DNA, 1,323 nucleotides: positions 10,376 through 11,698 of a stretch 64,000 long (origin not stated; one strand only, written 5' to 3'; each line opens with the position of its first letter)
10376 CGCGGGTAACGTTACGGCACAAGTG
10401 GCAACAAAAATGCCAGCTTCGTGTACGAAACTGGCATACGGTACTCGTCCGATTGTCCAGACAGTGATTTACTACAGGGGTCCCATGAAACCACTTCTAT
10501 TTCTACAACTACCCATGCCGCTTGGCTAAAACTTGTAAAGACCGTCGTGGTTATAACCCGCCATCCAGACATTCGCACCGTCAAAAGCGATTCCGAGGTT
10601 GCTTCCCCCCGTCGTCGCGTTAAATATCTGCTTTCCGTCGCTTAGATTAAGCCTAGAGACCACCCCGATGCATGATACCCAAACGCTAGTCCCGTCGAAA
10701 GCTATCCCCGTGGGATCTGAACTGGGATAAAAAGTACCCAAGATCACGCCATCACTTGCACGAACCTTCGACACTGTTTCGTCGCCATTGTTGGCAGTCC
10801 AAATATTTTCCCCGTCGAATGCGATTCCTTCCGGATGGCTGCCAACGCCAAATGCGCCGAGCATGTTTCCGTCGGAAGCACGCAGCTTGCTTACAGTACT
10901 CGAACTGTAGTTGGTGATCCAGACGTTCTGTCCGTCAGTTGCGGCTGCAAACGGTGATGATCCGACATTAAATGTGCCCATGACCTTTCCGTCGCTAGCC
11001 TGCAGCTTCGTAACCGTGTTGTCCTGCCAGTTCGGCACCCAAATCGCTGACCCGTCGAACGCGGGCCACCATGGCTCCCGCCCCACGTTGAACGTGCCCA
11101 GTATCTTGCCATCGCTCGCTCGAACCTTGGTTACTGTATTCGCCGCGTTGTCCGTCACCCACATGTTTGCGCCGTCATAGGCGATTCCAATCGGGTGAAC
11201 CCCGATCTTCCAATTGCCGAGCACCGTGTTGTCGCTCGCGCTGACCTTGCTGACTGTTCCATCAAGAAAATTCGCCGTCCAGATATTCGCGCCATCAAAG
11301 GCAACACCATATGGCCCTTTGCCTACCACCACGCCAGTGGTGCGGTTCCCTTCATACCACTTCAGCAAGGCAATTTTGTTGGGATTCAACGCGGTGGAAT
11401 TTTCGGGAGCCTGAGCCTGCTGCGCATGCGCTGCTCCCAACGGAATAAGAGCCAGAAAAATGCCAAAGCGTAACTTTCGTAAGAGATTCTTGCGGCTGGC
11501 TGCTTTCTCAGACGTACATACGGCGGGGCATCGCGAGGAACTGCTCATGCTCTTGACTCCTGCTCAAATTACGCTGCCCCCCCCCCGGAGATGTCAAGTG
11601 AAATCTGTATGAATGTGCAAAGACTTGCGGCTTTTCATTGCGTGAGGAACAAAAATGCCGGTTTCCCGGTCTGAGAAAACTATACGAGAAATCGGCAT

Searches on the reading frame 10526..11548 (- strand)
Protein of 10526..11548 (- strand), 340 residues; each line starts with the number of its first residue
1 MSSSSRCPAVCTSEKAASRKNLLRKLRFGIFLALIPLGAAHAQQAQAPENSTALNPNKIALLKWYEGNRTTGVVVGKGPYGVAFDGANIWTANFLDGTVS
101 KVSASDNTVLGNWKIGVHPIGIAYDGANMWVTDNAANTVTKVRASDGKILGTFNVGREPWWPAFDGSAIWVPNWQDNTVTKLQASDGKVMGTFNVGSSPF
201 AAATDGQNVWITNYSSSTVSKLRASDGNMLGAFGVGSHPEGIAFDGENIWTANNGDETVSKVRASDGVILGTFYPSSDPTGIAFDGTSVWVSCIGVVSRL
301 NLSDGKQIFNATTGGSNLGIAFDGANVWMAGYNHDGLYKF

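Call 39: find_encoding_contigs(protein=window:10526-11548:-, flank=10000, max_places=1)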
Protein window:10526-11548:- (340 aa): 7 contigs read that carry it; 1 place shown.
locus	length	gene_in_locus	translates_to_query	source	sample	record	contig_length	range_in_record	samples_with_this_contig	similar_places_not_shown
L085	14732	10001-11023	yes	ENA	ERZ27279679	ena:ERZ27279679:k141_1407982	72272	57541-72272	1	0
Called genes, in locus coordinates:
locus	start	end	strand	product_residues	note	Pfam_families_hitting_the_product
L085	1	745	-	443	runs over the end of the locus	-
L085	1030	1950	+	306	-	PF00512:HisKA, PF13581:HATPase_c_2 (weak), PF02518:HATPase_c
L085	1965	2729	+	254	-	PF00072:Response_reg, PF00486:Trans_reg_C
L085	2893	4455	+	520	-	-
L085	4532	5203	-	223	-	-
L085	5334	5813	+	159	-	PF00583:Acetyltransf_1, PF13508:Acetyltransf_7, PF13673:Acetyltransf_10 (weak)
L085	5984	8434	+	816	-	PF02190:LON_substr_bdg, PF00004:AAA, PF07728:AAA_5 (weak), PF22667:Lon_lid, PF05362:Lon_C, PF13541:ChlI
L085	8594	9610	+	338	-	-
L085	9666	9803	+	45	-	-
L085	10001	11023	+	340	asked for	-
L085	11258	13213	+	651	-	PF04773:FecR (weak), PF20245:DUF6600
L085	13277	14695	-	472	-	-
